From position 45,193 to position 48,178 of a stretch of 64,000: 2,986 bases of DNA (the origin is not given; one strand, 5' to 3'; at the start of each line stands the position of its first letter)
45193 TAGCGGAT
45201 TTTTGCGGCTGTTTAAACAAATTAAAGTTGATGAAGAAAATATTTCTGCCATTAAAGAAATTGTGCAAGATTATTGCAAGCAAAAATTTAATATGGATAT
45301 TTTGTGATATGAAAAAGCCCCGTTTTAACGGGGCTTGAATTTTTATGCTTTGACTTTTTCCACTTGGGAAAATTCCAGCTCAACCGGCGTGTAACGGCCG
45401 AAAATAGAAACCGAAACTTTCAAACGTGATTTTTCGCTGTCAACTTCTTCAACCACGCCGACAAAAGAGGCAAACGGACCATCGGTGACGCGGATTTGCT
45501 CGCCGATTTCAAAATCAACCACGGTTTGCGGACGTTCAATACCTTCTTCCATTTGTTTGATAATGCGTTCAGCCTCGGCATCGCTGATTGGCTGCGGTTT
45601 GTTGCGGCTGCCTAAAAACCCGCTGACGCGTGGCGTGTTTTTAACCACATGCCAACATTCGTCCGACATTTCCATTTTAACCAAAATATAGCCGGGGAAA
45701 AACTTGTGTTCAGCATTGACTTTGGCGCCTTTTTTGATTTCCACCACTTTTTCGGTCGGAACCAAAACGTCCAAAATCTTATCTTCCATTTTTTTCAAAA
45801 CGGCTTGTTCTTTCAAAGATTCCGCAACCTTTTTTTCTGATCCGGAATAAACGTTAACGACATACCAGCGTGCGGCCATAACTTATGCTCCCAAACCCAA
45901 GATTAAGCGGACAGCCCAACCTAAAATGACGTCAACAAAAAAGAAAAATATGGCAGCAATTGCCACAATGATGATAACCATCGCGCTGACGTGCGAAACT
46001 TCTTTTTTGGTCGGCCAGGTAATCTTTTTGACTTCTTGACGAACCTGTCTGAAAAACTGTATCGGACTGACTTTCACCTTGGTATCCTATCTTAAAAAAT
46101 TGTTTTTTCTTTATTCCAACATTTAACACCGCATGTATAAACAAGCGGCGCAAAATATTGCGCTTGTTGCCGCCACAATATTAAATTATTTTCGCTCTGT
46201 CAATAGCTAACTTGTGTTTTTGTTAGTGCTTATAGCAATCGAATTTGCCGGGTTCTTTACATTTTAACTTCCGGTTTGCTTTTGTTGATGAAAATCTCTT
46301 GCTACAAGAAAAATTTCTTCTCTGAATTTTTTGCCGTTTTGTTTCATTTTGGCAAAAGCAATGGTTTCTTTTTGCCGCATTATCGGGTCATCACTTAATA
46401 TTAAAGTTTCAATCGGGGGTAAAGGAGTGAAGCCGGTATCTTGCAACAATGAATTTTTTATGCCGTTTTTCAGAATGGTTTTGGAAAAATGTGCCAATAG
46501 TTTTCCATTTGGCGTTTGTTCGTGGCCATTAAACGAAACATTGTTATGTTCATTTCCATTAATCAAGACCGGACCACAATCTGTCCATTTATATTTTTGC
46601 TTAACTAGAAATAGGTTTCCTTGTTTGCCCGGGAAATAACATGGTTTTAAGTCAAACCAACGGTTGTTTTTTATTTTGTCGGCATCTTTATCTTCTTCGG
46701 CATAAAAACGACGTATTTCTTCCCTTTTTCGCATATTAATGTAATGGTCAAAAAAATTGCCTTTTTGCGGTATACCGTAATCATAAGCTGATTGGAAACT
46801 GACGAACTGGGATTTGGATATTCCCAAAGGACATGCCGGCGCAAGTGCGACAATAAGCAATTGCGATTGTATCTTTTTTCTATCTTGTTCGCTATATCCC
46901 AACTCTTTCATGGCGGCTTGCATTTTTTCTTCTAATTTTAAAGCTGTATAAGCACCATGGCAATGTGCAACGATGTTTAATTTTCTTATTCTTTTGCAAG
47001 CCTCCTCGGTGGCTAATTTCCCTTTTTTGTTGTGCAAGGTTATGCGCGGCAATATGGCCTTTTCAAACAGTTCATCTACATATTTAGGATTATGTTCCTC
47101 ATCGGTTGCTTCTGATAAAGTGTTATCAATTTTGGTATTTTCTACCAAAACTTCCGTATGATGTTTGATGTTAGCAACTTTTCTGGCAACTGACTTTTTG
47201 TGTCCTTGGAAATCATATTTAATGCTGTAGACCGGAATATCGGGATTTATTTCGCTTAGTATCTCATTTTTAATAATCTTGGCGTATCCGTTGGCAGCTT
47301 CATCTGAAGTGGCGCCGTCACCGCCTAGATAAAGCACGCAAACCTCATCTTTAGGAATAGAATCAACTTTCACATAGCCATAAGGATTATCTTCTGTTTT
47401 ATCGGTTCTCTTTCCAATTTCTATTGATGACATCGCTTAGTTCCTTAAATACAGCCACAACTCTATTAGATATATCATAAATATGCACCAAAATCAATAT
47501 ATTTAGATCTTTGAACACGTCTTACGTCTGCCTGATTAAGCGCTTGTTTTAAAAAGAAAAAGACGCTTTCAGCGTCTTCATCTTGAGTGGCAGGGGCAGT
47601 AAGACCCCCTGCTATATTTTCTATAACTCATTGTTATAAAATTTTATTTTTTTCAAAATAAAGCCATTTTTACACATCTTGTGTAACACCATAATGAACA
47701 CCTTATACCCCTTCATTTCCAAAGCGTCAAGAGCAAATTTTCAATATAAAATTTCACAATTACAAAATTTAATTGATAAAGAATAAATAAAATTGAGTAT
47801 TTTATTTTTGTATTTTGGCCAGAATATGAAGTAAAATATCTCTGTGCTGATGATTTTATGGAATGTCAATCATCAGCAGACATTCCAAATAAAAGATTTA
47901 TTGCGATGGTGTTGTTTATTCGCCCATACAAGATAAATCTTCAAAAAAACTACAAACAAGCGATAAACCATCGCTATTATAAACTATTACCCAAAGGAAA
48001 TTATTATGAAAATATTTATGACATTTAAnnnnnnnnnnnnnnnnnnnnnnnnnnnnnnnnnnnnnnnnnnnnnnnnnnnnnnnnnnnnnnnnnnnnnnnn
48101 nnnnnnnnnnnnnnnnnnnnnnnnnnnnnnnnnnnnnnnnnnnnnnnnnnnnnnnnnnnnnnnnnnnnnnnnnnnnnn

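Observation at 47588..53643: About 6 kb AT-rich integrative element at the 3' end of tRNA-Trp, bounded by exact 17-bp direct repeats, displacing tRNA-Trp from secE-nusG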

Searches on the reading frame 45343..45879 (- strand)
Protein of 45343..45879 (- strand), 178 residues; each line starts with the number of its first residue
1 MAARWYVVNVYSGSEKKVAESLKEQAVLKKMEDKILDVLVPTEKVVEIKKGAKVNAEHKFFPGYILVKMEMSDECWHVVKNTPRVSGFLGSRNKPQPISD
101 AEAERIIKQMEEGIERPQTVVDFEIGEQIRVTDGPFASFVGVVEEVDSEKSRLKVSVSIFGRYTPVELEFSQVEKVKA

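Call 20: list_cluster_members(proteins=[window:45343-45879:-, window:46264-47433:-, window:51757-53520:-, window:48006-48416:+, window:48440-48913:+, window:49243-49803:+, window:49848-50372:+, window:50419-50967:-, window:51272-51724:+, window:54544-55473:-])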
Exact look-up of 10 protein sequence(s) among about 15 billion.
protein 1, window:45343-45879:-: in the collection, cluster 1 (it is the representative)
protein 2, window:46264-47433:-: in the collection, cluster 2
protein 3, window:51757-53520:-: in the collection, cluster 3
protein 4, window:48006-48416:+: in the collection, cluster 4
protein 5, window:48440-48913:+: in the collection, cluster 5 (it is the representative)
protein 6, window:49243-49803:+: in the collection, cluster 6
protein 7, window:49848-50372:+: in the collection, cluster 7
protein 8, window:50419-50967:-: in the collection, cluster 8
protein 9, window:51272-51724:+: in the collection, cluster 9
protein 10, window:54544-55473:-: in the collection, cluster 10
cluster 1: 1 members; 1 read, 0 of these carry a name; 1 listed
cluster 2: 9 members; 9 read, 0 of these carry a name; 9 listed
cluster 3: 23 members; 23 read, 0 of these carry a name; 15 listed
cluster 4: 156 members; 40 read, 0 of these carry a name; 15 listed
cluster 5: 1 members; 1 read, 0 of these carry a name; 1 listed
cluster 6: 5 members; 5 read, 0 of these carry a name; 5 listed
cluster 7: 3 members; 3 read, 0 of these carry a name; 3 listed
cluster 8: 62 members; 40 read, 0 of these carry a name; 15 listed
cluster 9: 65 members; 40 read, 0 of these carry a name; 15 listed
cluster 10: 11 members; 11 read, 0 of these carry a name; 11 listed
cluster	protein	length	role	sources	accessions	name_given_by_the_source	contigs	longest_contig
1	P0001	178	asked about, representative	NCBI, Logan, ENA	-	-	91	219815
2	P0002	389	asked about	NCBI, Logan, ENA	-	-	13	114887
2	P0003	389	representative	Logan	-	-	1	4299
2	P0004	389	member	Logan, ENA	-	-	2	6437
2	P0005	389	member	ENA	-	-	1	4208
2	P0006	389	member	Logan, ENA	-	-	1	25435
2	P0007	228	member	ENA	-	-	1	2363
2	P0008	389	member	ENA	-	-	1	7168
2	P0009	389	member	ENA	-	-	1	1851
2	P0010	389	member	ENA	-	-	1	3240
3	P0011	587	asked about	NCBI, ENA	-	-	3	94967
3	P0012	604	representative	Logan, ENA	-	-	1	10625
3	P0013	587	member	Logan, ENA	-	-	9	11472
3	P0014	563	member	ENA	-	-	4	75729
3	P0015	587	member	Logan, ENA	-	-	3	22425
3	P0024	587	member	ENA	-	-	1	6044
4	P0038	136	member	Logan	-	-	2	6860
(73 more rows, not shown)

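Call 47: find_encoding_contigs(protein=P0024, flank=10000, max_places=5)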
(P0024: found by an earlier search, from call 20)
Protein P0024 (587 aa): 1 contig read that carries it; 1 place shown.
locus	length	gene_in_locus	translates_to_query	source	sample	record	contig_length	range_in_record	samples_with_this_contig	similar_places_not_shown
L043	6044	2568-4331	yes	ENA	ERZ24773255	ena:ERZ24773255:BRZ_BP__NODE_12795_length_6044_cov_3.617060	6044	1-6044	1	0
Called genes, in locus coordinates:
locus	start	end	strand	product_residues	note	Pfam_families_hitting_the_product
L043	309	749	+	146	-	-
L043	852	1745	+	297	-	PF02016:Peptidase_S66, PF17676:Peptidase_S66C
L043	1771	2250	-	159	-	-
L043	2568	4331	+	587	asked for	PF20172:DUF6538, PF00589:Phage_integrase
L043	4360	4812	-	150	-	-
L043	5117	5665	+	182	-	PF00239:Resolvase, PF02796:HTH_7 (weak), PF13518:HTH_28 (faint)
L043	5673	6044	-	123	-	?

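Call 69: find_encoding_contigs(protein=P0038, flank=10000, max_places=4)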
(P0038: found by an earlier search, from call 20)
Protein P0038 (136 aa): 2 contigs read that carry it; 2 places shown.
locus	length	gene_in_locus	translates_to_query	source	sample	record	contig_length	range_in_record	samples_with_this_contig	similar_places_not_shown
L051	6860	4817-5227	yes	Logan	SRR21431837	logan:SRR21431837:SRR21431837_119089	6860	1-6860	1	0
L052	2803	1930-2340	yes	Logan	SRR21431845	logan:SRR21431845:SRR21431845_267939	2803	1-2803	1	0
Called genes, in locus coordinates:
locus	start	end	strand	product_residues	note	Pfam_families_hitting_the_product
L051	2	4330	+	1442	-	?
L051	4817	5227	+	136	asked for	-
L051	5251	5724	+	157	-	PF20331:DUF6626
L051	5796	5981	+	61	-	-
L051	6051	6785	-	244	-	PF13505:OMP_b-brl, PF02462:Opacity, PF01617:Surface_Ag_2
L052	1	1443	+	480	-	?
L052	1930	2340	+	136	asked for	-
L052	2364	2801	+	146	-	?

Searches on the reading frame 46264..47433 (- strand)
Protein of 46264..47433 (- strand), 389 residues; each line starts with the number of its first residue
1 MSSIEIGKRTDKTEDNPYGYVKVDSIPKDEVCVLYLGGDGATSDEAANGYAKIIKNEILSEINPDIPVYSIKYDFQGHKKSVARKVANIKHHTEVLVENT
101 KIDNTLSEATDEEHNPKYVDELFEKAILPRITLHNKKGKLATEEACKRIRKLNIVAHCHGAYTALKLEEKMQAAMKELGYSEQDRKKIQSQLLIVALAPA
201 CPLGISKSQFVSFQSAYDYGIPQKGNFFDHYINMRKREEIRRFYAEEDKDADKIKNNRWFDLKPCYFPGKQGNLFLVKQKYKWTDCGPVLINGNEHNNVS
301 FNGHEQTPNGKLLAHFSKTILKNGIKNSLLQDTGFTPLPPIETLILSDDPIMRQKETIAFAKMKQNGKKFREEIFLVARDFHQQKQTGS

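Call 9: find_encoding_contigs(protein=window:46264-47433:-, flank=10000, max_places=10)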
Protein window:46264-47433:- (389 aa): 16 contigs read that carry it; 10 places shown.
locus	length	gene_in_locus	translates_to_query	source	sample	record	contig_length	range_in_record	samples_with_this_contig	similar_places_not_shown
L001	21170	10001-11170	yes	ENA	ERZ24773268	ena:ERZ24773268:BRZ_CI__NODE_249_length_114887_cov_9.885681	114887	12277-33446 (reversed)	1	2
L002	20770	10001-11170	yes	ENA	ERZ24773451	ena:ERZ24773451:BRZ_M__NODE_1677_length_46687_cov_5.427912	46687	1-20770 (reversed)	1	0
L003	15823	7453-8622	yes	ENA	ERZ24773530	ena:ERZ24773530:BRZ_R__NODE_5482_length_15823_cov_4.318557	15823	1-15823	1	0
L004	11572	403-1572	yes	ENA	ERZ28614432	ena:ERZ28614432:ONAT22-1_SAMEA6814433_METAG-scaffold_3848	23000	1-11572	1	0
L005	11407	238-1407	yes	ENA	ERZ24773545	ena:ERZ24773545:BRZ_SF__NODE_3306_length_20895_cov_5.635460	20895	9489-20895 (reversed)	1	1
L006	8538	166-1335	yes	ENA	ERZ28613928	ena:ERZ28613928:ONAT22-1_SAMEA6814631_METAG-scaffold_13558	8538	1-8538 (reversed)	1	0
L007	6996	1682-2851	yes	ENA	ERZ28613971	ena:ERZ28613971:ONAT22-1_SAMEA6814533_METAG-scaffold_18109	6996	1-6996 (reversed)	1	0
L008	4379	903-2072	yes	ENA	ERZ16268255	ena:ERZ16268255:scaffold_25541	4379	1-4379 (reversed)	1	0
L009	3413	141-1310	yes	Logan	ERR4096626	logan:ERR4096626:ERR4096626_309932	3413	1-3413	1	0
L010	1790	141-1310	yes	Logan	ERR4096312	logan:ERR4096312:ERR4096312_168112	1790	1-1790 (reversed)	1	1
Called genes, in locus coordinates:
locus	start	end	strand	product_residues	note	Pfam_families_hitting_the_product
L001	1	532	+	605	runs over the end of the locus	PF00009:GTP_EFTU, PF01926:MMR_HSR1 (faint), PF22042:EF-G_D2, PF03144:GTP_EFTU_D2, PF00679:EFG_C, PF21018:BipA_C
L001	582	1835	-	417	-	PF00579:tRNA-synt_1b, PF22421:SYY_C-terminal, PF01479:S4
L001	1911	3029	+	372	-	PF03702:AnmK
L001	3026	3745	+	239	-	PF00005:ABC_tran, PF13175:AAA_15 (faint), PF13304:AAA_21 (weak)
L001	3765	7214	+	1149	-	PF23357:DUF7088, PF09822:ABC_transp_aux, PF14238:DUF4340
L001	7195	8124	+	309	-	PF01545:Cation_efflux, PF16916:ZT_dimer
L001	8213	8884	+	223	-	PF05307:Bundlin, PF08805:PilS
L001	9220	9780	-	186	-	-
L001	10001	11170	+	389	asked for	-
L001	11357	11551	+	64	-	PF00584:SecE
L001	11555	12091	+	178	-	PF02357:NusG, PF00467:KOW (weak)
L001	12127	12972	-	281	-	PF01966:HD (weak)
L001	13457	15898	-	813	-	PF02518:HATPase_c, PF00204:DNA_gyraseB, PF01751:Toprim, PF00986:DNA_gyraseB_C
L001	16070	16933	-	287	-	PF17848:Zn_ribbon_ACC, PF01039:Carboxyl_trans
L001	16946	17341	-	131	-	PF06305:LapA_dom (weak)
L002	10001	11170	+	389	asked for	-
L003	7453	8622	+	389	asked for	-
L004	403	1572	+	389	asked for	-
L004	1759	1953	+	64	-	PF00584:SecE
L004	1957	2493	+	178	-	PF02357:NusG, PF00467:KOW (weak)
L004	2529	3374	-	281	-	PF01966:HD (weak)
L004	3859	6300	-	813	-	PF02518:HATPase_c, PF00204:DNA_gyraseB, PF01751:Toprim, PF00986:DNA_gyraseB_C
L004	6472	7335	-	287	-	PF17848:Zn_ribbon_ACC, PF01039:Carboxyl_trans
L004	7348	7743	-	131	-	PF06305:LapA_dom (weak)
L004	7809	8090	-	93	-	PF00216:Bac_DNA_binding, PF18291:HU-HIG (weak)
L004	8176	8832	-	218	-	PF00814:TsaD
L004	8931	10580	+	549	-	PF00989:PAS (faint), PF13188:PAS_8 (faint), PF08448:PAS_4 (faint), PF12860:PAS_7 (faint)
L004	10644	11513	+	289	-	-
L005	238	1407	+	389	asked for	-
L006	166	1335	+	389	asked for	-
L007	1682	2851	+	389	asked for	-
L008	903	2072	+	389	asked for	-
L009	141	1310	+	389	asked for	-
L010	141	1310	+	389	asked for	-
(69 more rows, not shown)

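Call 68: search_protein_families(library=ncbifam, proteins=[window:46264-47433:-], max_evalue=0.01)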
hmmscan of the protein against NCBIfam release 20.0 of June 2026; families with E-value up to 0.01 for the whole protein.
window:46264-47433:- (389 aa): 0 families

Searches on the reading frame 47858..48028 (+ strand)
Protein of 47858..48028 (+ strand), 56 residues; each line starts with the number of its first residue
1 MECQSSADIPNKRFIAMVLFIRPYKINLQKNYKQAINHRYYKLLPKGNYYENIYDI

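Call 6: search_protein_families(library=pfam, proteins=[window:47858-48028:+], max_evalue=0.1)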
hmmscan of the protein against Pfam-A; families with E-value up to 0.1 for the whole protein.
window:47858-48028:+ (56 aa): 1 family
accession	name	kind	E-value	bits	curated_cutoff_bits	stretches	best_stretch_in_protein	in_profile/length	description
PF03054.22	tRNA_Me_trans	-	0.059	13.5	20.6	1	2-47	46-91/202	tRNA methyl transferase HUP domain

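Call 7: search_protein_families(library=phrogs, proteins=[window:47858-48028:+], max_evalue=0.1)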
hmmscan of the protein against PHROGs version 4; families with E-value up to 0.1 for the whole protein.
window:47858-48028:+ (56 aa): 0 families

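Call 8: search_protein_families(library=padloc, proteins=[window:47858-48028:+], max_evalue=0.1)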
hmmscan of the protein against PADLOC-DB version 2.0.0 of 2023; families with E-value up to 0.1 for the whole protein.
window:47858-48028:+ (56 aa): 0 families
